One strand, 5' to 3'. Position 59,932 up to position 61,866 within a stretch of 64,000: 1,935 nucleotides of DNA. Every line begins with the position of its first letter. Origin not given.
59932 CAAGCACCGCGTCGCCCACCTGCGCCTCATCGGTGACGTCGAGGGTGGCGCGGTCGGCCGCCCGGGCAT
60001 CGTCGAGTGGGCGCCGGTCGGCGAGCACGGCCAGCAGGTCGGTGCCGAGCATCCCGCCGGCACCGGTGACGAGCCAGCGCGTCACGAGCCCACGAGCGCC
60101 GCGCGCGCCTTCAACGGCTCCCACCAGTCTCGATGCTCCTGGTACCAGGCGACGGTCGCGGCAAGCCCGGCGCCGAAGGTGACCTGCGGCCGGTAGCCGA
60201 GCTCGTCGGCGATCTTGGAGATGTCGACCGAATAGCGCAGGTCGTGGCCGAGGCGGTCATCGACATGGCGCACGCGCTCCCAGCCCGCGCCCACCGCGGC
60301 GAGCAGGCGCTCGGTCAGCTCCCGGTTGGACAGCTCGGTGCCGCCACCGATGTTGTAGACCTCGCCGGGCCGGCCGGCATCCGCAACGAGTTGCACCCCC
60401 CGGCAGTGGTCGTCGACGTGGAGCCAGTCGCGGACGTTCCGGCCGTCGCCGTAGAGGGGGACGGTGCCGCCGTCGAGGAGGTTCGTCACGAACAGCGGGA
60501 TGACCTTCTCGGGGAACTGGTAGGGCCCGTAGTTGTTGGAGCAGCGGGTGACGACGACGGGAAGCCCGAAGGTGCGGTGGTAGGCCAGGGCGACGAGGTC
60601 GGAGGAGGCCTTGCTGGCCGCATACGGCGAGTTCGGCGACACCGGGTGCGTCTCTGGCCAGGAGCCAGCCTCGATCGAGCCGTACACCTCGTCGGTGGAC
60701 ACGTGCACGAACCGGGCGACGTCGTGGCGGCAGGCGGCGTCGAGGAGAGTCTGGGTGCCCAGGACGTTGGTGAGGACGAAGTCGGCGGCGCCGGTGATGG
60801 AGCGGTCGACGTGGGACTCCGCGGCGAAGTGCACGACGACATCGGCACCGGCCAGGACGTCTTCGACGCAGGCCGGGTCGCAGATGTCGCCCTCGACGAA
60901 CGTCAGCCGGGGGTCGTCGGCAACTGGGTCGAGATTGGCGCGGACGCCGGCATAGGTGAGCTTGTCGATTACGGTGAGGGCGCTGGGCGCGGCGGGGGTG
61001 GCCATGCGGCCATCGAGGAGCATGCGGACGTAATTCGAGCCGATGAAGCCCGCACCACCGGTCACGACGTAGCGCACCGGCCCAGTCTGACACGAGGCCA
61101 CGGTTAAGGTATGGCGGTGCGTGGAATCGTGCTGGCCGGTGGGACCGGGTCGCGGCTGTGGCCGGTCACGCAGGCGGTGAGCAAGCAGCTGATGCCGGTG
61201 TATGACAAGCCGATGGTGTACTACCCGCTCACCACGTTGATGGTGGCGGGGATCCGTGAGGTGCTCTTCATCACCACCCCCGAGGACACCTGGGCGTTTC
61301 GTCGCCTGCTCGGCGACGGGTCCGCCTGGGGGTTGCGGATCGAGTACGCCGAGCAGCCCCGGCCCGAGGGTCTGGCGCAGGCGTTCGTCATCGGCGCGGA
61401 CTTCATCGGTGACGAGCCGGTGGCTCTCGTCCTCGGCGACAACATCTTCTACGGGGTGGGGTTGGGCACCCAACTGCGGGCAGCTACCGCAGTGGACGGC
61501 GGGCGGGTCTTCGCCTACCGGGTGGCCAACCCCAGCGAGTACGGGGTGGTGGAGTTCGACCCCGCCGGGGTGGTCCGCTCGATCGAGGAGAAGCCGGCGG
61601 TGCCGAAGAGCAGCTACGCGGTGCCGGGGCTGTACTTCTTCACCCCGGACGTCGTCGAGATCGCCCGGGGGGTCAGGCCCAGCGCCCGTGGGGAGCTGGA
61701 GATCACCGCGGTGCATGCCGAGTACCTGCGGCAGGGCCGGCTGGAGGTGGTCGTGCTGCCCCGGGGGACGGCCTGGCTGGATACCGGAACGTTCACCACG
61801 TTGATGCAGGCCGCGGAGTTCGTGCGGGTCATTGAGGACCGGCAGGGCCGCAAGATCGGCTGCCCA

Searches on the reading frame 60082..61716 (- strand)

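Call 46: search_protein_families(library=pfam, proteins=[window:60082-61716:-], max_evalue=0.00001)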
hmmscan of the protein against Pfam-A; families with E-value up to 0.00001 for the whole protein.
window:60082-61716:- (544 aa): 7 families
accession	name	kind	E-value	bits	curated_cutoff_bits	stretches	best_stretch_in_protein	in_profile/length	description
PF16363.11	GDP_Man_Dehyd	-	4.9e-72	243.6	27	1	218-519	2-330/332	GDP-mannose 4,6 dehydratase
PF01370.27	Epimerase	-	6.6e-65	219.3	20.9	1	217-457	2-240/240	NAD dependent epimerase/dehydratase family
PF01073.25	3Beta_HSD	-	4.7e-20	72.2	22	1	217-435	1-219/280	3-beta hydroxysteroid dehydrogenase/isomerase family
PF02719.21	Polysacc_synt_2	-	6.5e-18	65.4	20.2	1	217-476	2-248/293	Polysaccharide biosynthesis protein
PF07993.18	NAD_binding_4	-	8.2e-14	51.8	20.1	1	218-394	1-206/258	Male sterility protein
PF04321.23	RmlD_sub_bind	-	1.2e-12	48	27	1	217-381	4-141/287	RmlD substrate binding domain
PF13460.12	NAD_binding_10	-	2.1e-10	41.2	27.2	1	261-355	31-114/184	NAD(P)H-binding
